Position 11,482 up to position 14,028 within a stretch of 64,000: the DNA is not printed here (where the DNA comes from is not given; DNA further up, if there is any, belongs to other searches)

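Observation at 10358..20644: TolC / LapB-like ABC / HlyD type I secretion operon continues into a degenerate HD-GYP membrane sensor and a glycosyltransferase: candidate LapD-less, cyclic-nucleotide-gated secretion module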

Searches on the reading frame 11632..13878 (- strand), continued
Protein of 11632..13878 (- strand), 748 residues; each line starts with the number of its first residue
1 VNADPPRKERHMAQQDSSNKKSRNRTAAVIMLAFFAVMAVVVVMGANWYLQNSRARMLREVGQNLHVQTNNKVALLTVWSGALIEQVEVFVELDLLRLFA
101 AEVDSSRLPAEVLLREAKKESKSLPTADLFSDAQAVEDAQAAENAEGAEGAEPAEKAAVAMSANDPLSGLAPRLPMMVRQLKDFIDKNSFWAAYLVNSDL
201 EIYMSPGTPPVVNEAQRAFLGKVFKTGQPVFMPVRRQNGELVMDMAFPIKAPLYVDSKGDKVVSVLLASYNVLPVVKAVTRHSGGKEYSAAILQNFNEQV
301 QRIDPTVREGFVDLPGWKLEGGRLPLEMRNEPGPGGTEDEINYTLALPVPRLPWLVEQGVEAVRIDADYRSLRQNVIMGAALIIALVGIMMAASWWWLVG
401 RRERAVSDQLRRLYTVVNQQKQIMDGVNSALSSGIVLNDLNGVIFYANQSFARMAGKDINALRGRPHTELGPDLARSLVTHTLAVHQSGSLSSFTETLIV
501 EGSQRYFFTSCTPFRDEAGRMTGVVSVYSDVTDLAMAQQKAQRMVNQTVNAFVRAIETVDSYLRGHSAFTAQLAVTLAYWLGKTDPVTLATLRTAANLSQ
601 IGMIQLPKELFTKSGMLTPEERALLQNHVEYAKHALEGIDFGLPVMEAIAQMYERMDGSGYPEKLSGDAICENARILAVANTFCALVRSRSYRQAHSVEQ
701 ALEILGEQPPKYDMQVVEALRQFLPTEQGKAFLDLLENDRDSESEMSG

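Call 26: search_solved_structures(query=window:11632-13845:-, max_evalue=0.001, show_alignments=3)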
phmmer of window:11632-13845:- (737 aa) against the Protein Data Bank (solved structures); distinct sequences matched with E-value up to 0.001: 7.
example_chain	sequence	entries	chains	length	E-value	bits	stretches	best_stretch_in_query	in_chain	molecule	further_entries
9rc0_A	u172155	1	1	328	2.7e-69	237.4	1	404-726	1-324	HD domain/sensory box protein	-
9rbz_A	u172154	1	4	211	1.5e-54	188.7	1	519-726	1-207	HD domain/sensory box protein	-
5z7c_A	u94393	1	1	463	1.2e-18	70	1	537-697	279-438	3'3'-cGAMP-specific phosphodiesterase 3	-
9rc2_A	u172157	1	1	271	1.9e-16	62.7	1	153-347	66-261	HD domain/sensory box protein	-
4mcw_A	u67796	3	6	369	1.4e-12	49.9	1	505-701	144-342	Metal dependent phosphohydrolase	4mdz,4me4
4r8z_A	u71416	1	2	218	1.1e-09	40.4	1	570-709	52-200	Cyclic di-GMP phosphodiesterase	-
3tm8_A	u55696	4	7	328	5.7e-06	28.1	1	536-709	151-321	Uncharacterized protein | Uncharacterized protein Bd1817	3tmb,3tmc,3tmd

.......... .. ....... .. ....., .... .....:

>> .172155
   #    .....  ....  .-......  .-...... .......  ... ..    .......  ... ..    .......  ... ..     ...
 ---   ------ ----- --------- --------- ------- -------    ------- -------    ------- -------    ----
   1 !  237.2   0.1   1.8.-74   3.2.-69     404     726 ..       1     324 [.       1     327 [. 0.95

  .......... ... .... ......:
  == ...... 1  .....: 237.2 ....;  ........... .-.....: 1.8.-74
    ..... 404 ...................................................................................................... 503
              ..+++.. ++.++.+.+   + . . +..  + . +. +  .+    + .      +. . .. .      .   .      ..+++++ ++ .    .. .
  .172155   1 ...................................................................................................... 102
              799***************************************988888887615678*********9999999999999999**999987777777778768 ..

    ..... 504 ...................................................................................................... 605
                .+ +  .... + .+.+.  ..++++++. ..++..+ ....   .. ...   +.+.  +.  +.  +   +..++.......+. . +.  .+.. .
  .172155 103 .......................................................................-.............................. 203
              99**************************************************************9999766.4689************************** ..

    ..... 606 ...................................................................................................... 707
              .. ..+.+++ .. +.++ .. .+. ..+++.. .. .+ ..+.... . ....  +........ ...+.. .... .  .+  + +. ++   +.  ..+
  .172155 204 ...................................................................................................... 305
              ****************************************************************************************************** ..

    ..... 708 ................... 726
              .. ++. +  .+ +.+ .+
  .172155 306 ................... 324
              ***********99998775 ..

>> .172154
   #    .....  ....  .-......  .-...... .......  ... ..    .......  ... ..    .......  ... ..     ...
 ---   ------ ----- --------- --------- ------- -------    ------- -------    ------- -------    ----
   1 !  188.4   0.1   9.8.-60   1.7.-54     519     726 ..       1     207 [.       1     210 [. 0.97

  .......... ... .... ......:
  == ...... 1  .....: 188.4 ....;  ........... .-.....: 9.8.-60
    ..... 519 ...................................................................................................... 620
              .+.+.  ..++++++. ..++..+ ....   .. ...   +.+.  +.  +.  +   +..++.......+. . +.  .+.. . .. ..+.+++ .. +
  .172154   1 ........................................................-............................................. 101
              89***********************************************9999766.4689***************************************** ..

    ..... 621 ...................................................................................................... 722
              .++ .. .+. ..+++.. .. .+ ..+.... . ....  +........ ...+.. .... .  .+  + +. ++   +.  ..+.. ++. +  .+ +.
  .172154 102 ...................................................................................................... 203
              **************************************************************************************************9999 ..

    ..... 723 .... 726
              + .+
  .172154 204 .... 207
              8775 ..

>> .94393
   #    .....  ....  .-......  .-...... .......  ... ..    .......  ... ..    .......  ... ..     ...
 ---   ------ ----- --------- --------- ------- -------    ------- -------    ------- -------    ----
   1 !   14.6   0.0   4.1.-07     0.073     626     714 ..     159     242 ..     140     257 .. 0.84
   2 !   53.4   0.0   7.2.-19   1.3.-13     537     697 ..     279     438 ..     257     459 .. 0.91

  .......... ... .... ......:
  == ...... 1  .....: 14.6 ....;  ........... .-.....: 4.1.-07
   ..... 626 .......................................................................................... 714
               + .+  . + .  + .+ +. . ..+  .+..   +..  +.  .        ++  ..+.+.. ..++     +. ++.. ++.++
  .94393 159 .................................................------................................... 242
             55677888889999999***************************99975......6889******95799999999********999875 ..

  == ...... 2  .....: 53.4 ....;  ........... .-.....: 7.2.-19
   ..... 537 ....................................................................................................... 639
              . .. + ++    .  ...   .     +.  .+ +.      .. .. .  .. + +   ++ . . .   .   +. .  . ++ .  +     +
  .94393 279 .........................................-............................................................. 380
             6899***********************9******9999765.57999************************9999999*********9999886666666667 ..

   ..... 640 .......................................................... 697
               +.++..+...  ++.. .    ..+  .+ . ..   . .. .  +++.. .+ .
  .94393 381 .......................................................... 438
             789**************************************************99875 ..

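Call 37: find_encoding_contigs(protein=P0101, flank=10000, max_places=1)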
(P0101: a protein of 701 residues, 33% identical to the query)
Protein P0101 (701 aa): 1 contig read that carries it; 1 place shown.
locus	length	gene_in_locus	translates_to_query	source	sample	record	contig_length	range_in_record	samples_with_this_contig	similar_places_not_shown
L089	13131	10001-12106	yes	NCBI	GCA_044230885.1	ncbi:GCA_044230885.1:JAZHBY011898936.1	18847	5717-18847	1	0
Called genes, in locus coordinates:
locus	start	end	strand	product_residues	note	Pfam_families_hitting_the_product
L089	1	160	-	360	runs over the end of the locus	PF00365:PFK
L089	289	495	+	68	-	PF04325:DUF465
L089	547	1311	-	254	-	PF00990:GGDEF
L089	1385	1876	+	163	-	PF00731:AIRC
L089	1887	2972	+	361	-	PF22660:RS_preATP-grasp-like, PF02222:ATP-grasp, PF17769:PurK_C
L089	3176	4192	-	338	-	PF01717:Meth_synt_2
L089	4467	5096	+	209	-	PF03548:LolA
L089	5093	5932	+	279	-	PF07722:Peptidase_C26, PF00117:GATase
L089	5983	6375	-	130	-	-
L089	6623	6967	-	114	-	-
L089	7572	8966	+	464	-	PF02321:OEP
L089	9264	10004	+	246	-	PF06035:Peptidase_C93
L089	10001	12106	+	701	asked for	PF00989:PAS (weak), PF08448:PAS_4, PF13426:PAS_9, PF13487:HD_5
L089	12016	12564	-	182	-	-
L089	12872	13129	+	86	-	?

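Call 38: find_encoding_contigs(protein=P0104, flank=10000, max_places=1)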
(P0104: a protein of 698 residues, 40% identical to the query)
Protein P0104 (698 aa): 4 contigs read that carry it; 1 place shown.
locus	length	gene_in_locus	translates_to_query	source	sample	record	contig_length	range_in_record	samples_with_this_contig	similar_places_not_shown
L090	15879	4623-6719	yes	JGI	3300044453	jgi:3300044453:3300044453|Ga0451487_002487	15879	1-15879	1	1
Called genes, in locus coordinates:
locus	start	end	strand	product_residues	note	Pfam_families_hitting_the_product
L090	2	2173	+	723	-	?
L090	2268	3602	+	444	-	PF25917:BSH_RND (weak), PF25984:BSH_YknX, PF25994:HH_AprE, PF26002:Beta-barrel_AprE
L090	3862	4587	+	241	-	PF06035:Peptidase_C93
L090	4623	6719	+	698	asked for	PF08448:PAS_4, PF13487:HD_5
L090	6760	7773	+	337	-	PF00089:Trypsin, PF13365:Trypsin_2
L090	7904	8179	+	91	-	-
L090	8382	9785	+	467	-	PF12000:Glyco_trans_4_3, PF00534:Glycos_transf_1, PF13692:Glyco_trans_1_4, PF13524:Glyco_trans_1_2 (weak)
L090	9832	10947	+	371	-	-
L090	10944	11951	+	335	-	-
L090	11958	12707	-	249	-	PF09037:Sulphotransf, PF13469:Sulfotransfer_3 (faint)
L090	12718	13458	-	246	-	PF13641:Glyco_tranf_2_3 (weak), PF00535:Glycos_transf_2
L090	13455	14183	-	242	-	PF00535:Glycos_transf_2 (weak)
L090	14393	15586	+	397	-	PF13579:Glyco_trans_4_4 (weak), PF04101:Glyco_tran_28_C (faint), PF06722:EryCIII-like_C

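Call 42: find_homologous_proteins(query=A2, max_evalue=0.00001)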
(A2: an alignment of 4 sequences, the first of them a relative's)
Query A2 (4 sequences) (241 aa, profile of the alignment): 3874 proteins with E <= 0.00001 among 8000 candidates; the best 120 are listed.
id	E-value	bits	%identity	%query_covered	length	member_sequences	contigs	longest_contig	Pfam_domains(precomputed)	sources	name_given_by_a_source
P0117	1.2e-120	419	99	100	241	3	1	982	PF06035.18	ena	-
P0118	1.4e-117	409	70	100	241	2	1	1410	PF06035.18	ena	-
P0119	5.3e-117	407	55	83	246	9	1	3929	PF06035.18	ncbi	-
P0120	1.2e-114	400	88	100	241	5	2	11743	PF06035.18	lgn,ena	-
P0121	7.4e-113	394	55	83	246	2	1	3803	PF06035.18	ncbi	-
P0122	3.5e-112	392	77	100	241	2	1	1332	PF06035.18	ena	-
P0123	5.6e-112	391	78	100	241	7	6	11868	PF06035.18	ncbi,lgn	-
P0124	2.4e-111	389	77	100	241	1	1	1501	PF06035.18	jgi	jgi:predicted transglutaminase-like cysteine proteinase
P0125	3.6e-111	388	77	100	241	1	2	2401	PF06035.18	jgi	jgi:predicted transglutaminase-like cysteine proteinase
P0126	5.1e-111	388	77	100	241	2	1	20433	PF06035.18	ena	-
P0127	5.3e-111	388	79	100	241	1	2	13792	PF06035.18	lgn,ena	-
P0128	5.9e-111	387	78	100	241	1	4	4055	PF06035.18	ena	-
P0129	7.1e-111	387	76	100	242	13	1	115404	PF06035.18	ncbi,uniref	ncbi:transglutaminase-like cysteine peptidase [Pelagibius sp. CAU 1746]|uniref:transglutaminase-like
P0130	8.1e-111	387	77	100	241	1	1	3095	PF06035.18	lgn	-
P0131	8.8e-111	387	79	100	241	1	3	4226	PF06035.18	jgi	-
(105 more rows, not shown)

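Call 46: search_solved_structures(query=A2, max_evalue=0.001, show_alignments=2)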
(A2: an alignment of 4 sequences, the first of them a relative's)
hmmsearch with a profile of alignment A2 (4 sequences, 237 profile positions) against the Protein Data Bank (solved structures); distinct sequences matched with E-value up to 0.001: 2.
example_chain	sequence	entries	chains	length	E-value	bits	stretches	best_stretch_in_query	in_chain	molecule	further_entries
4u65_E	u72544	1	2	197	1e-31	113.3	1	85-219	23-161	Putative cystine protease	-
4fgo_A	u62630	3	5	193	4.9e-26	94.7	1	86-224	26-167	Periplasmic protein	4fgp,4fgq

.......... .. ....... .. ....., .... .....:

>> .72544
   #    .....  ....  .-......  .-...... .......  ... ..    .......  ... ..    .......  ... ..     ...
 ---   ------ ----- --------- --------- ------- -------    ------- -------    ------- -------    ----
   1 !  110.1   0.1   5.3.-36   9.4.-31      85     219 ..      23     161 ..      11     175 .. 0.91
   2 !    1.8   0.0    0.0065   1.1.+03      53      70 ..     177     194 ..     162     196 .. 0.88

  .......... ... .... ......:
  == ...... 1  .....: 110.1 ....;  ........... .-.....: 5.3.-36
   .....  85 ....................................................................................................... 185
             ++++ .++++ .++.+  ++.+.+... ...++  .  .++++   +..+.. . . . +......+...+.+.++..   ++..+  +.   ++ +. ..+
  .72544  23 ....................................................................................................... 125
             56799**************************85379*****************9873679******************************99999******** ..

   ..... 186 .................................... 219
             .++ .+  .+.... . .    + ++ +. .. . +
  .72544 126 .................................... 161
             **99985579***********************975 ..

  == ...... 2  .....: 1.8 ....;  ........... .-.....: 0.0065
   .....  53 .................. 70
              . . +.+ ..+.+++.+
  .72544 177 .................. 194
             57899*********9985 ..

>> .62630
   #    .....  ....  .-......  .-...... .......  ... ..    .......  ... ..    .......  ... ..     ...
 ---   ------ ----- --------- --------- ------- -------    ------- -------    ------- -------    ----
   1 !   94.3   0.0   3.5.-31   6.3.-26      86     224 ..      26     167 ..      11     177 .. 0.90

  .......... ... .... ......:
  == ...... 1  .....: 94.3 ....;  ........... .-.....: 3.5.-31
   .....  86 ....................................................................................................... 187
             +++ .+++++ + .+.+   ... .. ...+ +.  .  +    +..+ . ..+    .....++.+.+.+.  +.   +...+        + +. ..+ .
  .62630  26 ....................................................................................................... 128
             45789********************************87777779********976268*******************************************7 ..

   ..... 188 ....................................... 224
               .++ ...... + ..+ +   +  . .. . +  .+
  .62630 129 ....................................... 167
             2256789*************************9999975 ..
